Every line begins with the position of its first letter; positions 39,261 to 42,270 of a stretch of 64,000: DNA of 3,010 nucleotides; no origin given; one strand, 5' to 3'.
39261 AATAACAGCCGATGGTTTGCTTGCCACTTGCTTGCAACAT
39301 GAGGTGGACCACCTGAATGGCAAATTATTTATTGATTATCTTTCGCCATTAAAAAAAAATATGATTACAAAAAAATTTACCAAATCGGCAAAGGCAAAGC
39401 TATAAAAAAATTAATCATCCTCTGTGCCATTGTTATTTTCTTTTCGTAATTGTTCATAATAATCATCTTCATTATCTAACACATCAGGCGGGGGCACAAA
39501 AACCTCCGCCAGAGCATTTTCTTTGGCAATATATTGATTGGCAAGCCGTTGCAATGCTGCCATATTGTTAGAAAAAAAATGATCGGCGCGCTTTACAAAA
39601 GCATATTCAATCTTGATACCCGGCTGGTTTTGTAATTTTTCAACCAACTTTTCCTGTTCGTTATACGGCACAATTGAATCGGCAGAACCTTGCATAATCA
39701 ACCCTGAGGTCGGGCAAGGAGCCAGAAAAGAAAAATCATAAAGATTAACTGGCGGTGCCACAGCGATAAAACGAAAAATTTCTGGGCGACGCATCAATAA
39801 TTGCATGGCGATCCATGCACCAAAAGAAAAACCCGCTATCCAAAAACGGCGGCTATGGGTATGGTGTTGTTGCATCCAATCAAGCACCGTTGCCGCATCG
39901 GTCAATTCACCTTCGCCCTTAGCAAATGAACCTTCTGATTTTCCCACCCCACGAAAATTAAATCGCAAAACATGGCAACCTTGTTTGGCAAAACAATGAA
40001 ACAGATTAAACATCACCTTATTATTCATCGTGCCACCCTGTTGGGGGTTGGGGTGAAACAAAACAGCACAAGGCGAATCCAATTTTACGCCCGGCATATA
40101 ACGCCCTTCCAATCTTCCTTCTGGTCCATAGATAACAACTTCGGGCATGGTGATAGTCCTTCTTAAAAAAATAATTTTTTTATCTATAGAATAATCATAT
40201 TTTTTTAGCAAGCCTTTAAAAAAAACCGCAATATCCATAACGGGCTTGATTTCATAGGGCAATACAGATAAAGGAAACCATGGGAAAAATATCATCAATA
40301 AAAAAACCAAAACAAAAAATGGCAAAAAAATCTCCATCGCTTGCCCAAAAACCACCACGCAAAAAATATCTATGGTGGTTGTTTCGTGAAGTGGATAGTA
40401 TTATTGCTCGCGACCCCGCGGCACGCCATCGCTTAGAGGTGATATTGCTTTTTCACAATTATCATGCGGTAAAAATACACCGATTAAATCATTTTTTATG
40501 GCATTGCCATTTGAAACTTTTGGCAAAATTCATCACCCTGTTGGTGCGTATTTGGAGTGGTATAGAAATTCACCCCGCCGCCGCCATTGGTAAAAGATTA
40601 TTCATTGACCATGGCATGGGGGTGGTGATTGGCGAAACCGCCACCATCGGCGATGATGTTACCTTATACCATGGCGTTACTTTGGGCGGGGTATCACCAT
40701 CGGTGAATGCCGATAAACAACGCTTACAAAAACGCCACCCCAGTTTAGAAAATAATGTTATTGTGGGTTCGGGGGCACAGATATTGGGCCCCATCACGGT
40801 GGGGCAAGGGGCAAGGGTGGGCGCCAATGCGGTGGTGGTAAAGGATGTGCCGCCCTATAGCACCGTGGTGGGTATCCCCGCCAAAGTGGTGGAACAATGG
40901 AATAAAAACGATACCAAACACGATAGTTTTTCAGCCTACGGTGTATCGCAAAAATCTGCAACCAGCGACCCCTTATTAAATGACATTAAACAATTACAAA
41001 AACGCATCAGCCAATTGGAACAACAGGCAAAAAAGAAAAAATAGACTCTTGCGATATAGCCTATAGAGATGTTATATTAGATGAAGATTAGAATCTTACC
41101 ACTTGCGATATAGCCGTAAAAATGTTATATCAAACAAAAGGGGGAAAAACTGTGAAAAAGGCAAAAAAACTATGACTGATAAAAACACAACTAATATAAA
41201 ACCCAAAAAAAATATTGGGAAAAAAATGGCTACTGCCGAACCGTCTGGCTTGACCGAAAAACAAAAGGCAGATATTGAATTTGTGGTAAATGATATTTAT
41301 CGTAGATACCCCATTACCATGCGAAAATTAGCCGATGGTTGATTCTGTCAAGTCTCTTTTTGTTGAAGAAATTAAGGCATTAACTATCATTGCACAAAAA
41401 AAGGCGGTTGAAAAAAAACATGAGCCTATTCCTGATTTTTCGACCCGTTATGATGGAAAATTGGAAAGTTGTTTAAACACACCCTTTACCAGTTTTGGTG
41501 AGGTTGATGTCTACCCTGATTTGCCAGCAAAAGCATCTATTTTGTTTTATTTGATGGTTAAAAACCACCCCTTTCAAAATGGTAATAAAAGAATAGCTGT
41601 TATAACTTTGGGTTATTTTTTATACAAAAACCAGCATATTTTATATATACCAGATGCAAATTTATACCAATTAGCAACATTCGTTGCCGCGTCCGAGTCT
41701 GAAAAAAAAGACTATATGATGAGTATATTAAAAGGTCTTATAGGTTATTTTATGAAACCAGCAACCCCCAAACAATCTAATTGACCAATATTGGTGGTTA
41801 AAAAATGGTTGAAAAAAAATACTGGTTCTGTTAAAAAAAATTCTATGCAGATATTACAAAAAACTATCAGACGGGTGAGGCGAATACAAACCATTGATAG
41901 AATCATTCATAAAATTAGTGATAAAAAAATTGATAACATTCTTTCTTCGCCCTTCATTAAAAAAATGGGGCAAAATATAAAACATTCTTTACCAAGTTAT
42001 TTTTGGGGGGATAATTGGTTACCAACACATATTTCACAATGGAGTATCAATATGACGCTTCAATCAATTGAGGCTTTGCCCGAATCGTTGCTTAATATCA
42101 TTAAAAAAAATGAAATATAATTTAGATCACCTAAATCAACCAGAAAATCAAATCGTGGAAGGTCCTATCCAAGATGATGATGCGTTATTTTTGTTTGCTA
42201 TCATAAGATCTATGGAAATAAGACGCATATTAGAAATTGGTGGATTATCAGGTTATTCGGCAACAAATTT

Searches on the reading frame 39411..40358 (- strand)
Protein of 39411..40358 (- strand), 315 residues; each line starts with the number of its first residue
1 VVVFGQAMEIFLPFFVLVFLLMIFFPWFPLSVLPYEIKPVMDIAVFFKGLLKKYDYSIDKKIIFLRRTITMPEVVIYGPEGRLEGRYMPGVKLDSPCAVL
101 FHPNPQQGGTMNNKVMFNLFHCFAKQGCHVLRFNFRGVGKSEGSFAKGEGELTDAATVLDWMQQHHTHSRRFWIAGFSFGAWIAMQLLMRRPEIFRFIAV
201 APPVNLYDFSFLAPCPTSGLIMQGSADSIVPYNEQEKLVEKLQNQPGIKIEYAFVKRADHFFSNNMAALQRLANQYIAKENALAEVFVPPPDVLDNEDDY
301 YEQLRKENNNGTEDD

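Call 3: search_protein_families(library=pfam, proteins=[window:39411-40358:-], max_evalue=0.1)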
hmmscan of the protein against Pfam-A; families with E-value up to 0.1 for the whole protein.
window:39411-40358:- (315 aa): 16 families
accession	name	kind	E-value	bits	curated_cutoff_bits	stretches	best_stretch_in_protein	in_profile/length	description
PF00326.27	Peptidase_S9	-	6.8e-15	55.6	22.6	2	120-204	7-98/213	Prolyl oligopeptidase family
PF12146.15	Hydrolase_4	-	2.6e-13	50.3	27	1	115-206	19-113/239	Serine aminopeptidase, S33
PF02129.25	Peptidase_S15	-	2.7e-13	50.7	23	1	89-208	12-134/262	X-Pro dipeptidyl-peptidase (S15 family)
PF00561.26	Abhydrolase_1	-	2.4e-10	40.9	25.8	1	108-202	8-102/245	alpha/beta hydrolase fold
PF12697.13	Abhydrolase_6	-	4.6e-07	31.2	26.3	1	115-214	12-94/217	Alpha/beta hydrolase family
PF20408.4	Abhydrolase_11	-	1.5e-05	25.3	27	1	108-266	12-171/193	Alpha/beta hydrolase domain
PF01738.24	DLH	-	0.00013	22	21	1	154-280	80-203/217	Dienelactone hydrolase family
PF00756.26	Esterase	-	0.003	17.8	22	1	157-206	101-152/251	Putative esterase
PF20434.5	BD-FAE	-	0.01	15.8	26.8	0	220-242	193-215/215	BD-FAE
PF12740.14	PETase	-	0.019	14.8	28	1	168-268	123-219/263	PET hydrolase-like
PF10503.15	Esterase_PHB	-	0.023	14.4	23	1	143-200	69-127/219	Esterase PHB depolymerase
PF03959.19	FSH1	-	0.033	14.3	21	0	174-245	105-189/211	Serine hydrolase (FSH1)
PF03583.20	LIP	-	0.035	13.9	23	1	220-264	219-263/286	Secretory lipase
PF07859.19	Abhydrolase_3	-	0.046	13.9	25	0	152-190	49-91/210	alpha/beta hydrolase fold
PF12715.13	Abhydrolase_7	-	0.056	13.1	21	1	156-198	210-253/388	Abhydrolase family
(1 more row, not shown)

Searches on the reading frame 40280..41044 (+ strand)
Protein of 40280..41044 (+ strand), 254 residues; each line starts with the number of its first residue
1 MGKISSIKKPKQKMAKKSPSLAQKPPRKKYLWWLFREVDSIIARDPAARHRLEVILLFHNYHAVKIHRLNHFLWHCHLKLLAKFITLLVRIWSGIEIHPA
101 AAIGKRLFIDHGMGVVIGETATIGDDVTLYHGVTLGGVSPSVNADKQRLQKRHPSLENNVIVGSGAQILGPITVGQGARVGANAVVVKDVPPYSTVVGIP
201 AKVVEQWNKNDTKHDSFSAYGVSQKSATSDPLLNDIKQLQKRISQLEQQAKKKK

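Call 3: search_protein_families(library=pfam, proteins=[window:40280-41044:+], max_evalue=0.1)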
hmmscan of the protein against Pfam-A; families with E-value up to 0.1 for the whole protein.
window:40280-41044:+ (254 aa): 4 families
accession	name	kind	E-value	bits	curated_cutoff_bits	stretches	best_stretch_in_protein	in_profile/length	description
PF00132.30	Hexapep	-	5.7e-12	45.2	27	2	154-186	2-34/36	Bacterial transferase hexapeptide (six repeats)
PF14602.12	Hexapep_2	-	0.00061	19.9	27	1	156-186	4-32/34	Hexapeptide repeat of succinyl-transferase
PF25084.1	LbH_EIF2B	-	0.016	15.7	54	0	102-183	23-102/105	EIF2B subunit epsilon LbH domain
PF06426.19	SATase_N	-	0.095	13.5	21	0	38-64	77-103/105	Serine acetyltransferase, N-terminal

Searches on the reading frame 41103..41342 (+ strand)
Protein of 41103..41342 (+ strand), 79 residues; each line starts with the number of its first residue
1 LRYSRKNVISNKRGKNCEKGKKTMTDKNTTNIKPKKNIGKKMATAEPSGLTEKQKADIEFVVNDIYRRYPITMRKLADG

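Call 3: search_protein_families(library=pfam, proteins=[window:41103-41342:+], max_evalue=0.1)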
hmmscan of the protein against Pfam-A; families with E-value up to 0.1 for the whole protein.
window:41103-41342:+ (79 aa): 1 family
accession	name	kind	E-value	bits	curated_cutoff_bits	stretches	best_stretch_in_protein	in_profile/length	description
PF00224.27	PK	-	0.032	13.8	30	1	23-63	147-187/328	Pyruvate kinase, barrel domain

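Call 4: search_protein_families(library=ncbifam, proteins=[window:41103-41342:+], max_evalue=0.1)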
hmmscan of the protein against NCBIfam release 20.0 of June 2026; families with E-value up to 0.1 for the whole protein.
window:41103-41342:+ (79 aa): 0 families

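Call 36: search_protein_families(library=padloc, proteins=[window:41103-41342:+], max_evalue=0.1)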
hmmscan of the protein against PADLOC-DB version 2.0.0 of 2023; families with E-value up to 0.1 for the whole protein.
window:41103-41342:+ (79 aa): 0 families

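Call 37: search_protein_families(library=phrogs, proteins=[window:41103-41342:+], max_evalue=0.1)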
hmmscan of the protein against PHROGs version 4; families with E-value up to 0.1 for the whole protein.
window:41103-41342:+ (79 aa): 1 family
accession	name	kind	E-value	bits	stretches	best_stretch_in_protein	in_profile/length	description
phrog_24381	-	unknown function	0.032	15.1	1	55-77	27-48/58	-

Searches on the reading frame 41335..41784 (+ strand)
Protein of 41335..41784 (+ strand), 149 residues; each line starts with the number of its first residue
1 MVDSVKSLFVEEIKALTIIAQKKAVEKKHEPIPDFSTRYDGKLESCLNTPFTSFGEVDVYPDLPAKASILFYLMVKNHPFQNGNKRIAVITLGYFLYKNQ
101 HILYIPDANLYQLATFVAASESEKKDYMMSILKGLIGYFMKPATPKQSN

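Call 3: search_protein_families(library=pfam, proteins=[window:41335-41784:+], max_evalue=0.1)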
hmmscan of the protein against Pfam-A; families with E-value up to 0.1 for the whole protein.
window:41335-41784:+ (149 aa): 1 family
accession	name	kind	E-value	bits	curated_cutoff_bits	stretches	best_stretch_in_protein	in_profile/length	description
PF02661.23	Fic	-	1.2e-10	42.5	24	1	28-96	17-93/93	Fic/DOC family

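Call 4: search_protein_families(library=ncbifam, proteins=[window:41335-41784:+], max_evalue=0.1)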
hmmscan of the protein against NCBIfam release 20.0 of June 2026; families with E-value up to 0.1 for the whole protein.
window:41335-41784:+ (149 aa): 1 family
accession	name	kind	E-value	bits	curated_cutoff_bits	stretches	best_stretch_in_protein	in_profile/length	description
TIGR01550.1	DOC_P1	subfamily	4.7e-08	33.2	38.65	1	62-125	50-113/122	type II toxin-antitoxin system death-on-curing family toxin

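Call 36: search_protein_families(library=padloc, proteins=[window:41335-41784:+], max_evalue=0.1)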
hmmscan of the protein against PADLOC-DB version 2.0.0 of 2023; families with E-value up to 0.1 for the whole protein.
window:41335-41784:+ (149 aa): 9 families
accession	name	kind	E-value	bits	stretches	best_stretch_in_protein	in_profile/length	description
PDLC04965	PDC-S23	-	2.1e-22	78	1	26-136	208-323/327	-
PDLC04963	PDC-S23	-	1.4e-21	75.3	1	18-136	186-307/312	-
PDLC04964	PDC-S23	-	5.1e-17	60.1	1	15-136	199-327/331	-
PDLC04848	PDC-S05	-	7.6e-10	36.8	1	65-136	211-288/291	-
PDLC04718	PDC-M59B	-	1.1e-07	30.2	1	58-134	48-125/159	-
PDLC04837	PDC-S04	-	0.0051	14.1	1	77-134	164-222/234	-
PDLC04063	PD-T4-6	-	0.024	11.4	1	58-81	204-227/564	-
PDLC04838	PDC-S04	-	0.027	12.3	1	72-136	138-202/209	-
PDLC04840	PDC-S04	-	0.028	12.2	1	76-105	154-183/227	-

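Call 37: search_protein_families(library=phrogs, proteins=[window:41335-41784:+], max_evalue=0.1)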
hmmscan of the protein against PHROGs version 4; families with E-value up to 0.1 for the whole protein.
window:41335-41784:+ (149 aa): 5 families
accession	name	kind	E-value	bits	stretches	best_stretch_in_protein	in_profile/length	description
phrog_577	-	moron, auxiliary metabolic gene and host takeover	5.4e-18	66.1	1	35-126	27-115/128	Doc-like toxin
phrog_18015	-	unknown function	4.5e-11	43.7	1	30-125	23-119/244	-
phrog_26655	-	unknown function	7.7e-08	33.5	1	43-124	109-191/216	-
phrog_11900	-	unknown function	0.00046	20.8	1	65-132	144-213/230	-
phrog_5978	-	unknown function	0.0046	17.1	1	19-100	147-222/364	-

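Call 61: list_cluster_members(proteins=[window:41791-42117:+, window:41845-42117:+, window:41965-42117:+, window:41335-41784:+, window:41172-41339:+, window:41226-41339:+])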
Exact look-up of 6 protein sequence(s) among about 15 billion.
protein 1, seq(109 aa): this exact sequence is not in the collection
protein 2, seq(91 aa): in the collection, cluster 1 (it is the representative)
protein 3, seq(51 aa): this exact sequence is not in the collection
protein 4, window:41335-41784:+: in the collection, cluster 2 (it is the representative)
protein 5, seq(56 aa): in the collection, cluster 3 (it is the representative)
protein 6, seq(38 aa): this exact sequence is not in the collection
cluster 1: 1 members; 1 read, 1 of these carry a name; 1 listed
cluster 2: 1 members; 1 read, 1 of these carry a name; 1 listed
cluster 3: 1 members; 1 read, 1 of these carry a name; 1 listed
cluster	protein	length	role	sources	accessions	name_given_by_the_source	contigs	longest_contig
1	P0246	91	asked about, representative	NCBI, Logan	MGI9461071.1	MAG: hypothetical protein ACR2NY_00640 [Alphaproteobacteria bacterium]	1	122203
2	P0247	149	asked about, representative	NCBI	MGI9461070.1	MAG: type II toxin-antitoxin system death-on-curing family toxin [Alphaproteobacteria ...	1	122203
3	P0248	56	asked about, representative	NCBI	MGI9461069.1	MAG: hypothetical protein ACR2NY_00630 [Alphaproteobacteria bacterium]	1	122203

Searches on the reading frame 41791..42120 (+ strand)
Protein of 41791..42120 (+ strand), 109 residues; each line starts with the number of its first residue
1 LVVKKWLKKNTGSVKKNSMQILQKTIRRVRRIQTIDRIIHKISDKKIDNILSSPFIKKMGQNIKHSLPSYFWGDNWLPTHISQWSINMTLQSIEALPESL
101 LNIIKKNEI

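Call 3: search_protein_families(library=pfam, proteins=[window:41791-42120:+], max_evalue=0.1)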
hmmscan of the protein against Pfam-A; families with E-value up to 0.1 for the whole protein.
window:41791-42120:+ (109 aa): 2 families
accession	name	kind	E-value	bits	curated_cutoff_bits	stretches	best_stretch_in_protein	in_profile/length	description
PF07568.18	HisKA_2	-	0.031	14.8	22.3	1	15-66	25-75/76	Histidine kinase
PF07374.17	DUF1492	-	0.066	13.8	21.5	0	20-61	33-74/100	Protein of unknown function (DUF1492)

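Call 4: search_protein_families(library=ncbifam, proteins=[window:41791-42120:+], max_evalue=0.1)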
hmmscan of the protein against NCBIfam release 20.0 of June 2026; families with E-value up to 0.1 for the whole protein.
window:41791-42120:+ (109 aa): 0 families

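Call 36: search_protein_families(library=padloc, proteins=[window:41791-42120:+], max_evalue=0.1)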
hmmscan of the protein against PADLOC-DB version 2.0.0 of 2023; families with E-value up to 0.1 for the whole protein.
window:41791-42120:+ (109 aa): 0 families

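Call 37: search_protein_families(library=phrogs, proteins=[window:41791-42120:+], max_evalue=0.1)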
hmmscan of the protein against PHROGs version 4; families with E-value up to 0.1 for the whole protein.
window:41791-42120:+ (109 aa): 2 families
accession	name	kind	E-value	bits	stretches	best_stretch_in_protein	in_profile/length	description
phrog_6251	-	DNA, RNA and nucleotide metabolism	0.014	15.9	1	2-59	86-142/284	replisome organizer DnaA-like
phrog_7533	-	unknown function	0.083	13.5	1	5-46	57-99/310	-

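Call 58: search_dna_similar(query=window:41791-42117:+, collection=plasmids, mode=protein, max_evalue=1, max_rows=10)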
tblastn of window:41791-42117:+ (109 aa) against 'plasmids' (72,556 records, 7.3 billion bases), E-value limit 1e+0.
No match.

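Call 59: search_dna_similar(query=window:41791-42117:+, collection=phages, mode=protein, max_evalue=1, max_rows=10)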
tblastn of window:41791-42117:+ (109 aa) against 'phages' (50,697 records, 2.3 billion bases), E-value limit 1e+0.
Records with a match: 1; places in all: 1; records where one place covers at least 80% of the query: 0.
Best place of each record, by identity: <60% 1.
By first word of the organism name: Pseudomonas 1.
By host as written in the record: Pseudomonas syringae 1.
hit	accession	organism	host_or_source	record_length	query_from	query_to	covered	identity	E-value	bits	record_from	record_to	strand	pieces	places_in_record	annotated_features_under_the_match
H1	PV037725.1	Pseudomonas phage Viktualia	Pseudomonas syringae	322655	2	43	39%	37.2%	1e-1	36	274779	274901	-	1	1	internal head protein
